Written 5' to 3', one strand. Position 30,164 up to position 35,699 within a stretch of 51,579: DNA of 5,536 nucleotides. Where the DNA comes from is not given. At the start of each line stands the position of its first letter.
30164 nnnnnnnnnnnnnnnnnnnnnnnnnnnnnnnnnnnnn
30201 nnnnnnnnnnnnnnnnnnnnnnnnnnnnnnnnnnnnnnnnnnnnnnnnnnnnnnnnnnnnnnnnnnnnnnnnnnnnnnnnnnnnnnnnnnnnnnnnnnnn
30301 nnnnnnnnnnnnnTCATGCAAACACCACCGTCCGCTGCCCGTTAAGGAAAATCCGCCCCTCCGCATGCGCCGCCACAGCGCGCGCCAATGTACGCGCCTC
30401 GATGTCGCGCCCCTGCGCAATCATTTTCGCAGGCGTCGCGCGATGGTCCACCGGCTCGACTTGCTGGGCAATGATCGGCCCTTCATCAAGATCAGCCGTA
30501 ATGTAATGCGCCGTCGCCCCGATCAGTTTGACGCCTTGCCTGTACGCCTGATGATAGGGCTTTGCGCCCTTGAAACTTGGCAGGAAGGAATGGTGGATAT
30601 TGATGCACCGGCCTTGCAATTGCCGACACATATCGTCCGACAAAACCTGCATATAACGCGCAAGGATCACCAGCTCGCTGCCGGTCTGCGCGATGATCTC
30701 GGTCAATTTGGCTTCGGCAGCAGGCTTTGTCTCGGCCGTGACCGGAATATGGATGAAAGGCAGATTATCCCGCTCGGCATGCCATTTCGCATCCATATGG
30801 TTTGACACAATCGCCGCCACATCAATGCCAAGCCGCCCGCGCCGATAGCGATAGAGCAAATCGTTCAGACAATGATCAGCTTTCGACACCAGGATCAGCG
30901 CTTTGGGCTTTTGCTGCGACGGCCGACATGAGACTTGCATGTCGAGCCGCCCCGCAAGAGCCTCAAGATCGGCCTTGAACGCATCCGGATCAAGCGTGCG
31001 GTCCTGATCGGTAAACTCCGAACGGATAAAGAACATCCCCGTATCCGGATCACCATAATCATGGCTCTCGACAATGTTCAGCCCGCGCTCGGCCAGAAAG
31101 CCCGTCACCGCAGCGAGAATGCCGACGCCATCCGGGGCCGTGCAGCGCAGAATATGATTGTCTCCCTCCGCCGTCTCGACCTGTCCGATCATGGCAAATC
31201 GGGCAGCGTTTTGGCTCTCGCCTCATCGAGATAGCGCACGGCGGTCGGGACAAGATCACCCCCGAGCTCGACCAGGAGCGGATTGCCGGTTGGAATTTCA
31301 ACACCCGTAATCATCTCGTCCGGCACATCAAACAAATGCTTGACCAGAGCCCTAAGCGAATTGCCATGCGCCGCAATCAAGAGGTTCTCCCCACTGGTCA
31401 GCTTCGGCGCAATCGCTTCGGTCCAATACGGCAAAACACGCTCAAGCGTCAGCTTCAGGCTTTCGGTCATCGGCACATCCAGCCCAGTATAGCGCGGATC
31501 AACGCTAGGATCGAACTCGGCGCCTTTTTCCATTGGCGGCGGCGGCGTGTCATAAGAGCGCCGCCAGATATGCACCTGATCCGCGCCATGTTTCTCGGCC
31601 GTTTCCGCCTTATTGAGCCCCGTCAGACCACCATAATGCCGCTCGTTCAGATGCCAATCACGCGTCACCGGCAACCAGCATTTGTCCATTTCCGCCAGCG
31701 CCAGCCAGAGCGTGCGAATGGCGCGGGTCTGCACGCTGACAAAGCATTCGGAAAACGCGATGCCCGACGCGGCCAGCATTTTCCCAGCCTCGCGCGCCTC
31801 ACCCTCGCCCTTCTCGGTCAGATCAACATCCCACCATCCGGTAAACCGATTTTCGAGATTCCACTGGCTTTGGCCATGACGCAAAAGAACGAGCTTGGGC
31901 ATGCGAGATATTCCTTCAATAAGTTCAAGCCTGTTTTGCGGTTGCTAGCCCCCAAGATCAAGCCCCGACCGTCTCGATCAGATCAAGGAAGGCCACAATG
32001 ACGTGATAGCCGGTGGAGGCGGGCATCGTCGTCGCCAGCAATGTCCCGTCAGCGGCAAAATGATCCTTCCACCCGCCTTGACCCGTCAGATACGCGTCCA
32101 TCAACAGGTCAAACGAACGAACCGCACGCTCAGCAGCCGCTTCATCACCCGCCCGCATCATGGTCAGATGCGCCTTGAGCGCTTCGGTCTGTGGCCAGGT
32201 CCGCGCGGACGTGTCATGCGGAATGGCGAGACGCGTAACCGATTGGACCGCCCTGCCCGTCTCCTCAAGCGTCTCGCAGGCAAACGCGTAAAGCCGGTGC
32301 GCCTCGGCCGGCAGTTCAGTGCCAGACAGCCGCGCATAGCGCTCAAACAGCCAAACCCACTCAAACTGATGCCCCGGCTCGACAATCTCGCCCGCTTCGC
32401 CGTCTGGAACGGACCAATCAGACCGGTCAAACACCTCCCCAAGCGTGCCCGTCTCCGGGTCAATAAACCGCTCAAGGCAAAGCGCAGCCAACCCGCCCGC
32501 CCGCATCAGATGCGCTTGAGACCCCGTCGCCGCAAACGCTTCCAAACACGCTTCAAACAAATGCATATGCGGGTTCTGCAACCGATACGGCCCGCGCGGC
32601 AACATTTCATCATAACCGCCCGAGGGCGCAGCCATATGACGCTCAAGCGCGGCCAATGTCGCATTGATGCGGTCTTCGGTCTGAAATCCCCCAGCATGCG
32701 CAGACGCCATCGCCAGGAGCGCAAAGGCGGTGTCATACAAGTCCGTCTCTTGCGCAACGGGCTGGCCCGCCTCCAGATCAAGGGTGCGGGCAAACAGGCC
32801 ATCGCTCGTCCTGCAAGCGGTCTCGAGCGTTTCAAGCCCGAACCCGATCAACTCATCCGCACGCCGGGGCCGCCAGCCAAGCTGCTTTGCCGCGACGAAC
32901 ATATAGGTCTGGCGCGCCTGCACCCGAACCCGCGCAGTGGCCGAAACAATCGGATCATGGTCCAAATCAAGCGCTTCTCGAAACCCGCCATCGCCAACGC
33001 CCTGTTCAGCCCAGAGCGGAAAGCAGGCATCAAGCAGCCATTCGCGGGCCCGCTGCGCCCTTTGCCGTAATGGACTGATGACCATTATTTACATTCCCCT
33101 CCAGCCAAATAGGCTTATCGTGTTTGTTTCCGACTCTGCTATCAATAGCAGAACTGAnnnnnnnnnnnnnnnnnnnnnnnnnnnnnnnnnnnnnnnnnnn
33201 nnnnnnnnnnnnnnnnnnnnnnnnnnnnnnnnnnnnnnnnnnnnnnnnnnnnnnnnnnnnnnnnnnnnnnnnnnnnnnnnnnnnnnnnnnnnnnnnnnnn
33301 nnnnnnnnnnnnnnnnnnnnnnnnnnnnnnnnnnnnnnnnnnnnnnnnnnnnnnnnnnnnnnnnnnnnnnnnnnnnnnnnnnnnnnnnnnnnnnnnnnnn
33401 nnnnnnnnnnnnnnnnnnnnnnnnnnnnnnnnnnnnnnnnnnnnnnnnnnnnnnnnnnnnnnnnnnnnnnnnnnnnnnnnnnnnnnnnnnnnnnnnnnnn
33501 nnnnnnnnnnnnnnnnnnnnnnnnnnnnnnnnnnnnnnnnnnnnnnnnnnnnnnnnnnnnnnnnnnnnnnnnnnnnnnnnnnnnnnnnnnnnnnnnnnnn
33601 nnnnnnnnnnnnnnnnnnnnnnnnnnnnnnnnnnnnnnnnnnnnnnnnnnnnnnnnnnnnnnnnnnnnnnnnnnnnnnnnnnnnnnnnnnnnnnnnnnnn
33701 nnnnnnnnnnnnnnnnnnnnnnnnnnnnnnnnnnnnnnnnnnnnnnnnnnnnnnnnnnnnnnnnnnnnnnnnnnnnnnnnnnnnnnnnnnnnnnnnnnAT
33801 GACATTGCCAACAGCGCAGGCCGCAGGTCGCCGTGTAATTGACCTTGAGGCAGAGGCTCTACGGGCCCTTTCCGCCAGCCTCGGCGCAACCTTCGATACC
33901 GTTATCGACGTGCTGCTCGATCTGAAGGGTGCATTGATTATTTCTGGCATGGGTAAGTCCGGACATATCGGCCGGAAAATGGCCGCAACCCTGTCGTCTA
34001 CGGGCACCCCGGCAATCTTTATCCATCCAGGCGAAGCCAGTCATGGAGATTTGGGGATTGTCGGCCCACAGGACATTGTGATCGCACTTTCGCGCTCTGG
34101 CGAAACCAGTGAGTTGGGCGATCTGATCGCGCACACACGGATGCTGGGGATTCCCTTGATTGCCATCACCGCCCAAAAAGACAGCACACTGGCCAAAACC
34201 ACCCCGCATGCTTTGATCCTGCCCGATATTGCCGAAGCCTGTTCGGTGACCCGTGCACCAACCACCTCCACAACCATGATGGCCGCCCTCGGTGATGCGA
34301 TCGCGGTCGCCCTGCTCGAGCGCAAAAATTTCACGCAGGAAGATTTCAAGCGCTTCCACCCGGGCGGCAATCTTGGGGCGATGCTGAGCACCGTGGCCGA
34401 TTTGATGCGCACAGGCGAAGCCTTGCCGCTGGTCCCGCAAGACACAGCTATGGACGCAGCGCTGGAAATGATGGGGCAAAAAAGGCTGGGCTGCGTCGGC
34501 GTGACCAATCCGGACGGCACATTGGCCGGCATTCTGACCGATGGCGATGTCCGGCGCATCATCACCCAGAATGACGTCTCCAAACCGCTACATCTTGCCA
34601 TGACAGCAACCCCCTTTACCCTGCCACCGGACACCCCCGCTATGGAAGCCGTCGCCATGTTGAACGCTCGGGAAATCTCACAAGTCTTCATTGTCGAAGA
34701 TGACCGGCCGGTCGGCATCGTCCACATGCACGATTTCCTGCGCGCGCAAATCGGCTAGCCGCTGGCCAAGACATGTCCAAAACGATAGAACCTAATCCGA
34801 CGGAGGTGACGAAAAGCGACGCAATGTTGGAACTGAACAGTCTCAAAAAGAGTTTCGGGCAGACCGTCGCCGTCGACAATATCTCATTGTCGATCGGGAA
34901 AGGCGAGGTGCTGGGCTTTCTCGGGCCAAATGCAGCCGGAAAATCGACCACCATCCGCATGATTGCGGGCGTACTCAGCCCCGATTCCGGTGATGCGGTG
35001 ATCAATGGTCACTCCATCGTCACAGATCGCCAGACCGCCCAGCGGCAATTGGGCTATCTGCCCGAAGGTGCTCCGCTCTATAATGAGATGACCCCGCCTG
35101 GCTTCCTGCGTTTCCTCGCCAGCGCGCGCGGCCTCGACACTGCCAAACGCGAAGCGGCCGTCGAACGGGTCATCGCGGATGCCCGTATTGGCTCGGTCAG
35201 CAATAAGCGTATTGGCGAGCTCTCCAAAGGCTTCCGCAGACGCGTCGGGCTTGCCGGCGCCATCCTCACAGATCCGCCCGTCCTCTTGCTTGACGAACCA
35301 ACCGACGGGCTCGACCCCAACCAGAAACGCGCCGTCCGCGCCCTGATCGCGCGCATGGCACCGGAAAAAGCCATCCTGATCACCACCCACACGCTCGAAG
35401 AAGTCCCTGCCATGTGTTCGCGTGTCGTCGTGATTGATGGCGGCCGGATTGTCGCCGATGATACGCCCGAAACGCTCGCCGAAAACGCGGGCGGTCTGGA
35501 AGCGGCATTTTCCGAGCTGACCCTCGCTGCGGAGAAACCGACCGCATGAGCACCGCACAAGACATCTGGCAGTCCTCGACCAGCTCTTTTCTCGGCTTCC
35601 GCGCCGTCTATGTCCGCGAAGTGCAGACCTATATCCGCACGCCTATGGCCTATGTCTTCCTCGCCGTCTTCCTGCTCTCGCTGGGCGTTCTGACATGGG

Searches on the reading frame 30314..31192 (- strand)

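Call 23: search_protein_families(library=pfam, proteins=[window:30314-31192:-], max_evalue=0.01)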
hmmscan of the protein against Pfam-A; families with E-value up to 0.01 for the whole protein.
window:30314-31192:- (292 aa): 2 families
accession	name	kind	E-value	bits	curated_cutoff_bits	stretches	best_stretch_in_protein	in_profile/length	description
PF00551.24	Formyl_trans_N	-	2.4e-37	128.9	26.1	1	97-273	2-181/181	Formyl transferase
PF01842.31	ACT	-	1.3e-07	31.7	27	1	13-65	1-53/66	ACT domain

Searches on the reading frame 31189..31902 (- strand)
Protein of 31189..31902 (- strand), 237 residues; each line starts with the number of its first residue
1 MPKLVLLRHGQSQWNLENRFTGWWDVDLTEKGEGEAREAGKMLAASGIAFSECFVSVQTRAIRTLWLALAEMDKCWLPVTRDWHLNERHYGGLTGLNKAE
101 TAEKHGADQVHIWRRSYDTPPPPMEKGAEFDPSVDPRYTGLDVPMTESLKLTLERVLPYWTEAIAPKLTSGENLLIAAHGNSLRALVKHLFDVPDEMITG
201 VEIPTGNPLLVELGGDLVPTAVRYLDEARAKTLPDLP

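Call 44: search_protein_families(library=pfam, proteins=[window:31189-31902:-], max_evalue=0.001)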
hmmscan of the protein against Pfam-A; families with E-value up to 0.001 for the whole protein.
window:31189-31902:- (237 aa): 1 family
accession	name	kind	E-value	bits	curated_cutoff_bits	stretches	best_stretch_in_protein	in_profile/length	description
PF00300.27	His_Phos_1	-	2.5e-32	112.6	21.7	1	4-130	1-122/194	Histidine phosphatase superfamily (branch 1)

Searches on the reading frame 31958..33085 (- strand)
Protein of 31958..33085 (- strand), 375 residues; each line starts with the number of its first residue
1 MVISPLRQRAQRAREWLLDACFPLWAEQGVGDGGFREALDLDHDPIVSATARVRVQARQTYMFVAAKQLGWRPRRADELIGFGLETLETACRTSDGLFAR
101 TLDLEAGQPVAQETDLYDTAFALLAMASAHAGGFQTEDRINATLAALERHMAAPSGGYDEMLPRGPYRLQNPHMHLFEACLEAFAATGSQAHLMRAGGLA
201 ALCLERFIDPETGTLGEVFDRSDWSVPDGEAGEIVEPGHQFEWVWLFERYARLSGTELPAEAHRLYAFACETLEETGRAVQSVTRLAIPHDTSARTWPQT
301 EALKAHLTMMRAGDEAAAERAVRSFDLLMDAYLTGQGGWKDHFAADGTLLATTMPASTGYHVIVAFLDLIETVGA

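Call 44: search_protein_families(library=pfam, proteins=[window:31958-33085:-], max_evalue=0.001)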
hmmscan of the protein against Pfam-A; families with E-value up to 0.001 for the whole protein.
window:31958-33085:- (375 aa): 1 family
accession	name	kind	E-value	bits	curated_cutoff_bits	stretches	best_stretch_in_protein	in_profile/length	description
PF07221.17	GlcNAc_2-epim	-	4.7e-57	194.2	23.4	1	34-365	2-347/347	N-acylglucosamine 2-epimerase (GlcNAc 2-epimerase)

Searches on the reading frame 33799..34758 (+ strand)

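Call 44: search_protein_families(library=pfam, proteins=[window:33799-34758:+], max_evalue=0.001)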
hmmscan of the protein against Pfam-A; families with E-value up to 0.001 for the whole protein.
window:33799-34758:+ (319 aa): 2 families
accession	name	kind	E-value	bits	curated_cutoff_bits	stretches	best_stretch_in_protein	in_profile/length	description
PF01380.27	SIS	-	1.9e-21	76.7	25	1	45-171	7-131/131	SIS domain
PF00571.33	CBS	-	3.3e-20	72.6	24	2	268-317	5-55/57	CBS domain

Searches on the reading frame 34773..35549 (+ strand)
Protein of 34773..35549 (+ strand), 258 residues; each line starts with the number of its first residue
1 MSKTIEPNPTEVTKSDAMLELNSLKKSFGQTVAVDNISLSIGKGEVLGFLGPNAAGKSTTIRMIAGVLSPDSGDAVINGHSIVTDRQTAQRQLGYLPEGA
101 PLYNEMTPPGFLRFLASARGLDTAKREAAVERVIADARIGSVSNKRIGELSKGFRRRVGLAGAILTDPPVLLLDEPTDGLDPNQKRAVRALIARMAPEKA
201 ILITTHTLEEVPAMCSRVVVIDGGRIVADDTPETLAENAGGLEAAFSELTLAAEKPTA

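Call 44: search_protein_families(library=pfam, proteins=[window:34773-35549:+], max_evalue=0.001)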
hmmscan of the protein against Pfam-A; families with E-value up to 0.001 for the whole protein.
window:34773-35549:+ (258 aa): 2 families
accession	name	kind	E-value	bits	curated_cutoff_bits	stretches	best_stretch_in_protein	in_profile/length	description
PF00005.33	ABC_tran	-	1.1e-28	101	25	1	35-177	2-136/137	ABC transporter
PF13304.12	AAA_21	-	2.8e-12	47.8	27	1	147-206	235-298/304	AAA domain, putative AbiEii toxin, Type IV TA system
